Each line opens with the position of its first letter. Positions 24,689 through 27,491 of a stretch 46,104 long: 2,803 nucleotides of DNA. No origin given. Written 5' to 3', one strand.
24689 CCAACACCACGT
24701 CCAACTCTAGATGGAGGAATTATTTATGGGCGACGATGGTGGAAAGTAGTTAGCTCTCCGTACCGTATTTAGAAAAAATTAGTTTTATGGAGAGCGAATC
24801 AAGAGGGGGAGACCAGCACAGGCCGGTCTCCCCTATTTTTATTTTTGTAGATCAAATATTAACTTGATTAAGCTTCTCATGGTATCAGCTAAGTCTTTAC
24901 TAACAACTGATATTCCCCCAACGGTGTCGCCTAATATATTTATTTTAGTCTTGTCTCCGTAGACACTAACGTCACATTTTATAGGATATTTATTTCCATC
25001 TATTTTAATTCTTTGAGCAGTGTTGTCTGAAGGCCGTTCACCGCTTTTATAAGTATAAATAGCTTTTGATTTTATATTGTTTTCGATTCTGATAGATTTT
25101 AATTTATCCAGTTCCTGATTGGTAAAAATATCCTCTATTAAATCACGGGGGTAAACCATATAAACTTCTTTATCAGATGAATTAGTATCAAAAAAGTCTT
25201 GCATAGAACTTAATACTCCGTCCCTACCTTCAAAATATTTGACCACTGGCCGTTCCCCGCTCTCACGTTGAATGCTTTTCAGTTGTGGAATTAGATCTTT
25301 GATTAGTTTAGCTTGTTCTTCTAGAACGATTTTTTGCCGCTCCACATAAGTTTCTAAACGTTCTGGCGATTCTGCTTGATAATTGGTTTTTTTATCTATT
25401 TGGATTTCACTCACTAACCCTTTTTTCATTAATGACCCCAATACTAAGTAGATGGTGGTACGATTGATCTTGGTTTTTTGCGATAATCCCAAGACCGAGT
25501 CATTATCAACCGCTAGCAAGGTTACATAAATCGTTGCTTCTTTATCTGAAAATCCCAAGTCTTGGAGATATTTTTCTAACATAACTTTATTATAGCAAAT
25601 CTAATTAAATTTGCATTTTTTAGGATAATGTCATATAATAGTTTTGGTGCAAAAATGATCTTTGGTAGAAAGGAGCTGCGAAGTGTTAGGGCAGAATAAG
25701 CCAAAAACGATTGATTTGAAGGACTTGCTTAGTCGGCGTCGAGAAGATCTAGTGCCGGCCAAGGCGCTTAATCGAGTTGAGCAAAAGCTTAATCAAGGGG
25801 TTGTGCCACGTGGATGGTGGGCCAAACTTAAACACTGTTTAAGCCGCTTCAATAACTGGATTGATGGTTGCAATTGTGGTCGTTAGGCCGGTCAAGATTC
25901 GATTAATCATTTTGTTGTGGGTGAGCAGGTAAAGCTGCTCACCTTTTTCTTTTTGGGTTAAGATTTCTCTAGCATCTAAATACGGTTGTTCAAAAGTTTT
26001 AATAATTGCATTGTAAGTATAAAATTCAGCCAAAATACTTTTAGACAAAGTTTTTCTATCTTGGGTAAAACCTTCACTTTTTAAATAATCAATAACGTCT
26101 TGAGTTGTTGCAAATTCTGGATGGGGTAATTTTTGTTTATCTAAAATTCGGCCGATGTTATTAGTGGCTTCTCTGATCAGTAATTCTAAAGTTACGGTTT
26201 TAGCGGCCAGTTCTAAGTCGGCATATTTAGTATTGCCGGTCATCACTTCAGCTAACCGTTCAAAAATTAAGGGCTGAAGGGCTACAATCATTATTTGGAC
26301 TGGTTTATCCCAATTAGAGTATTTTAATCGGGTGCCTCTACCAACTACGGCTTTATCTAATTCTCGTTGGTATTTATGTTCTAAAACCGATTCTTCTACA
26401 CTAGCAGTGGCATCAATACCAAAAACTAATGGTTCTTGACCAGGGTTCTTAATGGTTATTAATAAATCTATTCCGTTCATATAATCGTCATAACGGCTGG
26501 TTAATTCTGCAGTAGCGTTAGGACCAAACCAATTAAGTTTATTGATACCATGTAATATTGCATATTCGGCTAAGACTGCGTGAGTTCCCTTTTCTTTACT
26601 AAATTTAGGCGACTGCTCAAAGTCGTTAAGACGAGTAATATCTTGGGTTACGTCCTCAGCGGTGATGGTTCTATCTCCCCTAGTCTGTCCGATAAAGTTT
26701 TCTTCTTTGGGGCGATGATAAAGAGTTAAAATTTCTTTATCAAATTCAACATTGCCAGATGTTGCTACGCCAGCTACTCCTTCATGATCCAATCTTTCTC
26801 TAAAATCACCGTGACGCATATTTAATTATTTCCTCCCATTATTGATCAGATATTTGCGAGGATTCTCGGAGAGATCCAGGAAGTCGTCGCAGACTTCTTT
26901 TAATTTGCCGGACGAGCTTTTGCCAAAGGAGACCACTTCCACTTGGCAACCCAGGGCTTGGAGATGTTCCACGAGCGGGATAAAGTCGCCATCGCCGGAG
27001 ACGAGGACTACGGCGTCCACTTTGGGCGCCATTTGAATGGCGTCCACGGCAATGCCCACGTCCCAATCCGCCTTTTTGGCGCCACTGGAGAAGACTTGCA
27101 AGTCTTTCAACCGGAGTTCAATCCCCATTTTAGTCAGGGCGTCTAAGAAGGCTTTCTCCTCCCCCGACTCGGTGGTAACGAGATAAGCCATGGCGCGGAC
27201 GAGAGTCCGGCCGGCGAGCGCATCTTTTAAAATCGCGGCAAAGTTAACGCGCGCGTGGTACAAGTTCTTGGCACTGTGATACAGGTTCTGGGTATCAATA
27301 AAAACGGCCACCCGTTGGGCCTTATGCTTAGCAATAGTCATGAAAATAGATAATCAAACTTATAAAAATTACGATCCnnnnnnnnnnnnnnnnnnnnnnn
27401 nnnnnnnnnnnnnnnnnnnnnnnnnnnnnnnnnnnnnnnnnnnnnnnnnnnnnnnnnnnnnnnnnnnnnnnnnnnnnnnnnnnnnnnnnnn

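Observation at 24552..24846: Highly structured RNA of about 290 nt and unknown class, driven by a consensus promoter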

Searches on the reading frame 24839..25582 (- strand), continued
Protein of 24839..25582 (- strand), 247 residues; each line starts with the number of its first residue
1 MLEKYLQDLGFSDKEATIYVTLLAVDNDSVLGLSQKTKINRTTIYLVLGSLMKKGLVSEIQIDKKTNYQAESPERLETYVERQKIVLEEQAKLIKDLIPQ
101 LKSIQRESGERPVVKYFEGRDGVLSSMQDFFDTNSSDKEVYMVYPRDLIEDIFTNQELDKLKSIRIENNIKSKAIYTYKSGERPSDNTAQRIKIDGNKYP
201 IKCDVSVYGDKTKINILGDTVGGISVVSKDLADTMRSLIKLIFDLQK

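Call 62: fold_search(model_id=the predicted structure, library=pdb)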
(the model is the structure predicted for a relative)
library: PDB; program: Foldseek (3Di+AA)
matches with E <= 10: 1411; with E <= 0.001: 16
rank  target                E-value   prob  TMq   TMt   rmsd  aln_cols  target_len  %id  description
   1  5bpd_D                9.2e-12  1.00  0.37  0.35  14.5       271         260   16  Structure of TrmBL2, an archaeal chromatin protein, shows a novel mode of DNA binding. (released 2015-09-02)
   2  5box_A                1.2e-11  1.00  0.40  0.38   9.3       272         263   15  Structure of TrmBL2, an archaeal chromatin protein, shows a novel mode of DNA binding. (released 2015-09-02)
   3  5bqt_A                3.0e-11  1.00  0.38  0.37   9.3       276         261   16  Structure of TrmBL2, an archaeal chromatin protein, shows a novel mode of DNA binding. (released 2015-09-02)
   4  5bpi_D                5.3e-11  1.00  0.39  0.38  13.2       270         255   14  Structure of TrmBL2, an archaeal chromatin protein, shows a novel mode of DNA binding. (released 2015-09-02)
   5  5bpi_C                6.0e-11  1.00  0.35  0.33  13.8       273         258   15  Structure of TrmBL2, an archaeal chromatin protein, shows a novel mode of DNA binding. (released 2015-09-02)
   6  3qph_A                7.2e-11  1.00  0.37  0.29  15.9       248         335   17  The three-dimensional structure of TrmB, a global transcriptional regulator of the hyperthermophilic archaeon Pyrococc (released 2012-05-30)
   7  5bpd_C                1.1e-10  1.00  0.36  0.34  14.0       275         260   16  Structure of TrmBL2, an archaeal chromatin protein, shows a novel mode of DNA binding. (released 2015-09-02)
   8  5bqt_B                1.2e-10  1.00  0.40  0.39   8.9       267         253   16  Structure of TrmBL2, an archaeal chromatin protein, shows a novel mode of DNA binding. (released 2015-09-02)
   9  5bpd_B                2.5e-10  1.00  0.42  0.39   9.2       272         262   15  Structure of TrmBL2, an archaeal chromatin protein, shows a novel mode of DNA binding. (released 2015-09-02)
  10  6ehi_D                1.6e-05  1.00  0.39  0.56   5.1       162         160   10  NucT from Helicobacter pylori (released 2018-01-17)
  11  6ehi_A                2.7e-05  1.00  0.42  0.62   3.8       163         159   12  NucT from Helicobacter pylori (released 2018-01-17)
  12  3r0a_A                3.3e-04  1.00  0.29  0.55   3.6        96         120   19  Possible transcriptional regulator from Methanosarcina mazei Go1 (gi 21227196) (released 2011-03-23)
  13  1sfx_B                4.0e-04  1.00  0.32  0.71   4.2        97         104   24  X-ray crystal structure of putative HTH transcription regulator from Archaeoglobus fulgidus (released 2004-08-03)
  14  1sfx_A                4.8e-04  1.00  0.32  0.69   3.9        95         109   24  X-ray crystal structure of putative HTH transcription regulator from Archaeoglobus fulgidus (released 2004-08-03)
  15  4rgu_B                7.4e-04  1.00  0.26  0.43  19.8       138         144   18  Crystal Structure of Putative MarR Family Transcriptional Regulator HcaR from Acinetobacter sp. ADP complexed with fer (released 2015-03-04)
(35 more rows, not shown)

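Call 73: search_protein_families(library=padloc, proteins=[window:24839-25582:-], max_evalue=0.01)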
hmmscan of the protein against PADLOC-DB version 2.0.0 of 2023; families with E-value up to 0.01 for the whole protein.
window:24839-25582:- (247 aa): 4 families
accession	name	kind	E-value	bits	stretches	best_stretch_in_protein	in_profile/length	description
PDLC01858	CARF3--CARF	-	0.00017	19.6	1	13-61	144-191/204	-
PDLC01434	CasR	-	0.001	17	1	9-65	124-179/191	"CAS-I,CAS-II,CAS-III,CAS-IV,CAS-V,CAS-VI; associated_signaling"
PDLC01268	CasR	-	0.0035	15.3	1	10-65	121-171/179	"CAS-I,CAS-II,CAS-III,CAS-IV,CAS-V,CAS-VI; associated_signaling"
PDLC01863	CARF3--CARF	-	0.0058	14.4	0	12-62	118-167/182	-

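Call 74: search_protein_families(library=phrogs, proteins=[window:24839-25582:-], max_evalue=0.01)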
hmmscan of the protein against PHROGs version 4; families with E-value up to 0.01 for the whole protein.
window:24839-25582:- (247 aa): 0 families

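Call 75: find_encoding_contigs(protein=P0012, flank=1800, max_places=1)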
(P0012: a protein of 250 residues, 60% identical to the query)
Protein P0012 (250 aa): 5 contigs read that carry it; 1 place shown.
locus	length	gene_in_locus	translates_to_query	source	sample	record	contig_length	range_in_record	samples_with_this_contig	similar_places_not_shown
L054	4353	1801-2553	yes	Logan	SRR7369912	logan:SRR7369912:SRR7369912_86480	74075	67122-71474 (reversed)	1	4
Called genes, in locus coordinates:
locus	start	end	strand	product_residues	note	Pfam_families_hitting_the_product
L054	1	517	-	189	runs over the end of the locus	PF00574:CLP_protease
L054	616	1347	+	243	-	PF04452:Methyltrans_RNA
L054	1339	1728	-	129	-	-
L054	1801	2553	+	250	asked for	PF01978:TrmB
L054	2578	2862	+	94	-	-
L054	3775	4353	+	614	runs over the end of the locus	PF05731:TROVE, PF25045:vWA_Ro60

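Call 76: find_encoding_contigs(protein=P0038, flank=1800, max_places=1)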
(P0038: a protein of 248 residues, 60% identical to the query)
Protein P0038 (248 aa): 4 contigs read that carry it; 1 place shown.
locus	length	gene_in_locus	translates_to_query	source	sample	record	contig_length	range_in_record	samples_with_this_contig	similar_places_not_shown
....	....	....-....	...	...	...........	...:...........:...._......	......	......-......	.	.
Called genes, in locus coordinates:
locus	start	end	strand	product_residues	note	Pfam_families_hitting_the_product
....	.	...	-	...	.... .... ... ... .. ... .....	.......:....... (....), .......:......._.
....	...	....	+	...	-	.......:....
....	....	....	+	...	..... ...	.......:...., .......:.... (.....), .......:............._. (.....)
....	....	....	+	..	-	-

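Call 77: find_encoding_contigs(protein=P0050, flank=1800, max_places=1)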
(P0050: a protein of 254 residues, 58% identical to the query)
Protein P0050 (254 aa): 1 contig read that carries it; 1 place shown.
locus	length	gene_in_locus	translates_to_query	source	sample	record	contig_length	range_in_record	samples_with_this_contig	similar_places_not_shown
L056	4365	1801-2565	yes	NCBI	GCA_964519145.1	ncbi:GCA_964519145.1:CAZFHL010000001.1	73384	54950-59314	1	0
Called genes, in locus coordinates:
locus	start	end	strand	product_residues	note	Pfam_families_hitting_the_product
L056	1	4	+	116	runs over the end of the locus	-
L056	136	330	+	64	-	-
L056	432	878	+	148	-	PF01258:zf-dskA_traR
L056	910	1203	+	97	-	-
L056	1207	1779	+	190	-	PF02525:Flavodoxin_2, PF03358:FMN_red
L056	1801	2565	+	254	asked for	PF01978:TrmB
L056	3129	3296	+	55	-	-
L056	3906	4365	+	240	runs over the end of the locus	-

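Call 78: find_encoding_contigs(protein=P0093, flank=1800, max_places=1)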
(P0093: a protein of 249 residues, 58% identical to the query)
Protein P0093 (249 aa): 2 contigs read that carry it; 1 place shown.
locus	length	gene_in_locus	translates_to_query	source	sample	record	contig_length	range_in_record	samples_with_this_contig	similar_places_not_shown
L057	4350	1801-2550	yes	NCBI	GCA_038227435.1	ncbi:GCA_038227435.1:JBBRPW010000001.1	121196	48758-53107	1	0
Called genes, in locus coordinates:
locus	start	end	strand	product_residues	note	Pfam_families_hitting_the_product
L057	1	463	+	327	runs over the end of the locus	PF00121:TIM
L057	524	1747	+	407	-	PF00162:PGK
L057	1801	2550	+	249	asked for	PF01978:TrmB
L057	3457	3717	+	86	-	-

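Call 79: find_encoding_contigs(protein=P0099, flank=1800, max_places=1)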
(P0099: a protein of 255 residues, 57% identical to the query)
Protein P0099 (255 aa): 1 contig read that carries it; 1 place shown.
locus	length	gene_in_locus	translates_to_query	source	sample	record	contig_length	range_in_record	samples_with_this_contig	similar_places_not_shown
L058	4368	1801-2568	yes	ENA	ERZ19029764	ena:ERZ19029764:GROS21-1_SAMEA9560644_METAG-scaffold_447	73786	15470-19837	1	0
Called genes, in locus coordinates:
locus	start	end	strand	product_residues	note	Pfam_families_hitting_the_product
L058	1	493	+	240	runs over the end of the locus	PF02463:SMC_N (faint), PF00005:ABC_tran, PF13304:AAA_21 (faint)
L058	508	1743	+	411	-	PF12704:MacB_PCD, PF02687:FtsX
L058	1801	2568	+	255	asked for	PF01978:TrmB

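Call 80: find_encoding_contigs(protein=P0102, flank=1800, max_places=1)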
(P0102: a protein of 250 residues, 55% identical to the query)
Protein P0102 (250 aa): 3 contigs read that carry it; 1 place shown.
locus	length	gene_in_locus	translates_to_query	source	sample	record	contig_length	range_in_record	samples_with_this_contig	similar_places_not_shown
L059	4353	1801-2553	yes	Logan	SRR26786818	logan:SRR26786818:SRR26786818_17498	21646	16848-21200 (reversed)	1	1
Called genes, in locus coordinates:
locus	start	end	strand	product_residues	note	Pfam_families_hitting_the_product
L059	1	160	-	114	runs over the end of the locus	-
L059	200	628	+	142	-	PF07884:VKOR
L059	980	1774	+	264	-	PF01063:Aminotran_4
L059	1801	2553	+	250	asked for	PF01978:TrmB, PF03965:Penicillinase_R (weak)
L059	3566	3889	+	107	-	-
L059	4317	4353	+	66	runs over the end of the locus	-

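Call 81: search_protein_families(library=pfam, proteins=[L003:8797-10581:+, L012:8409-10172:+, L008:11010-12542:-, L001:2430-3902:+, L017:4153-5526:+, L017:2784-4112:+], max_evalue=0.001)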
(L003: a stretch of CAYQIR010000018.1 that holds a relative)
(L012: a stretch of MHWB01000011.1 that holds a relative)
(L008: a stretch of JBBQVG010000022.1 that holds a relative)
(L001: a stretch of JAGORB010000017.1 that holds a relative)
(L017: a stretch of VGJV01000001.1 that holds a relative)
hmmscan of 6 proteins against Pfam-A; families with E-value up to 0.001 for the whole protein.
L003:8797-10581:+ (594 aa): 2 families
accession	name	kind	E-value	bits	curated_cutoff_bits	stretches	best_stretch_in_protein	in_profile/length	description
PF05731.17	TROVE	-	5.1e-17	62.6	23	2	284-352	283-351/442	TROVE domain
PF25045.1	vWA_Ro60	-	4.4e-11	43.4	27.7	1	390-554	4-159/165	Ro60 vWA domain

L012:8409-10172:+ (587 aa): 2 families
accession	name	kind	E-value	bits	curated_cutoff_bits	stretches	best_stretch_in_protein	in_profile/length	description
PF05731.17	TROVE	-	4.7e-15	56.1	23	2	279-344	285-350/442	TROVE domain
PF25045.1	vWA_Ro60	-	3.6e-10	40.4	27.7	1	383-547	4-159/165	Ro60 vWA domain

L008:11010-12542:- (510 aa): 5 families
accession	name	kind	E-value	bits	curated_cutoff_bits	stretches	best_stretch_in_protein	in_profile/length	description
PF12072.13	RNase_Y_N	-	2.4e-23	83.1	32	1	7-193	2-199/201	RNase Y N-terminal region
PF01966.28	HD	-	8.5e-20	71.6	22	1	326-417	1-114/116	HD domain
PF00013.35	KH_1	-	6.8e-08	32.6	21.5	1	203-259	3-63/66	KH domain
PF08668.18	HDOD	-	0.00012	22.1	22.9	0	325-362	94-132/196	HDOD domain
PF13083.13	KH_KhpA-B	-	0.00094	19.5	32.1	0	196-226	25-54/73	KhpA/KhpB, KH domain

L001:2430-3902:+ (490 aa): 4 families
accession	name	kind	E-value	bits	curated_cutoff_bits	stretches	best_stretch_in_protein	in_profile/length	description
PF01743.26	PolyA_pol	-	2.1e-37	128.7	23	1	25-151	1-126/126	Poly A polymerase head domain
PF12627.12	PolyA_pol_RNAbd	-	6.5e-19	67.9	22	1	178-237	1-60/64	Probable RNA and SrmB- binding site of polymerase A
PF01966.28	HD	-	3.6e-15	56.7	22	1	253-342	1-99/116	HD domain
PF13735.12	tRNA_NucTran2_2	-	4e-08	33.8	27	1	308-449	22-148/149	tRNA nucleotidyltransferase domain 2 putative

L017:4153-5526:+ (457 aa): 5 families
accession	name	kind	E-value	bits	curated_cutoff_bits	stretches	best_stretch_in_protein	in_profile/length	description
PF10996.14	Beta-Casp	-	4e-36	124.6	27.7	1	246-371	1-120/120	Beta-Casp domain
PF07521.17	RMMBL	-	5.7e-11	42.7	21.6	1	385-448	2-63/63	Zn-dependent metallo-hydrolase RNA specificity domain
PF12706.13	Lactamase_B_2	-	3.4e-10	40.3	27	1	30-223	3-185/200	Beta-lactamase superfamily domain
PF16661.11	Lactamase_B_6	-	7.7e-10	38.9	27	1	28-170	7-155/193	Metallo-beta-lactamase superfamily domain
PF00753.33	Lactamase_B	-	3.5e-09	37.3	22.7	1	30-79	18-65/196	Metallo-beta-lactamase superfamily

L017:2784-4112:+ (442 aa): 2 families
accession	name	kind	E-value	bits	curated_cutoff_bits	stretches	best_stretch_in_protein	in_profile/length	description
PF08245.18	Mur_ligase_M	-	7.4e-38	130.9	24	1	41-250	1-199/200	Mur ligase middle domain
PF02875.26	Mur_ligase_C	-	2.4e-26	93.5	28.4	1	273-407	1-127/127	Mur ligase, glutamate ligase domain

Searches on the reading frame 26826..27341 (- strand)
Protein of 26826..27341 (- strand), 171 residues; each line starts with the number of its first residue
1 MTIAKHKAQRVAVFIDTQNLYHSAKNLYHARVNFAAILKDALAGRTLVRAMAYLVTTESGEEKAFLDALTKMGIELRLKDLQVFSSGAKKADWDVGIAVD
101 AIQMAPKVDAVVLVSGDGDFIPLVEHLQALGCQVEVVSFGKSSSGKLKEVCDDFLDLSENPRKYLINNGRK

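Call 11: search_protein_families(library=pfam, proteins=[window:26826-27341:-], max_evalue=0.01)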
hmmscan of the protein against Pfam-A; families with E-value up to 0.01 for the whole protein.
window:26826-27341:- (171 aa): 1 family
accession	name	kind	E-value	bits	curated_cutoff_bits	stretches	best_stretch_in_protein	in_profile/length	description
PF01936.24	NYN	-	4.7e-37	128.2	24.2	1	10-157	1-144/145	NYN domain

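Call 73: search_protein_families(library=padloc, proteins=[window:26826-27341:-], max_evalue=0.01)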
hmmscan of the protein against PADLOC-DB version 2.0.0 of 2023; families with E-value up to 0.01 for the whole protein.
window:26826-27341:- (171 aa): 3 families
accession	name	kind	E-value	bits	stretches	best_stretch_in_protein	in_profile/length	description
PDLC01154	NYN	-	9.7e-20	69.1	1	11-158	148-296/310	"LabA-like protein, NYN family nuclease"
PDLC04163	HEC-09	-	3.1e-06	25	1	9-159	2-176/203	-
PDLC01068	CARF_PIN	-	0.0023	15.2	1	48-158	220-325/373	CARF+PIN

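Call 74: search_protein_families(library=phrogs, proteins=[window:26826-27341:-], max_evalue=0.01)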
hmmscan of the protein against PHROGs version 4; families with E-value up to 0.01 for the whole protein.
window:26826-27341:- (171 aa): 3 families
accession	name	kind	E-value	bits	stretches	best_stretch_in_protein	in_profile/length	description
phrog_37744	-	unknown function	7.6e-06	26.6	1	10-155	9-141/248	-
phrog_5783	-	unknown function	2.6e-05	24.9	1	86-151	149-214/246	-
phrog_21480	-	unknown function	0.00042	20.6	1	8-144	58-201/323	-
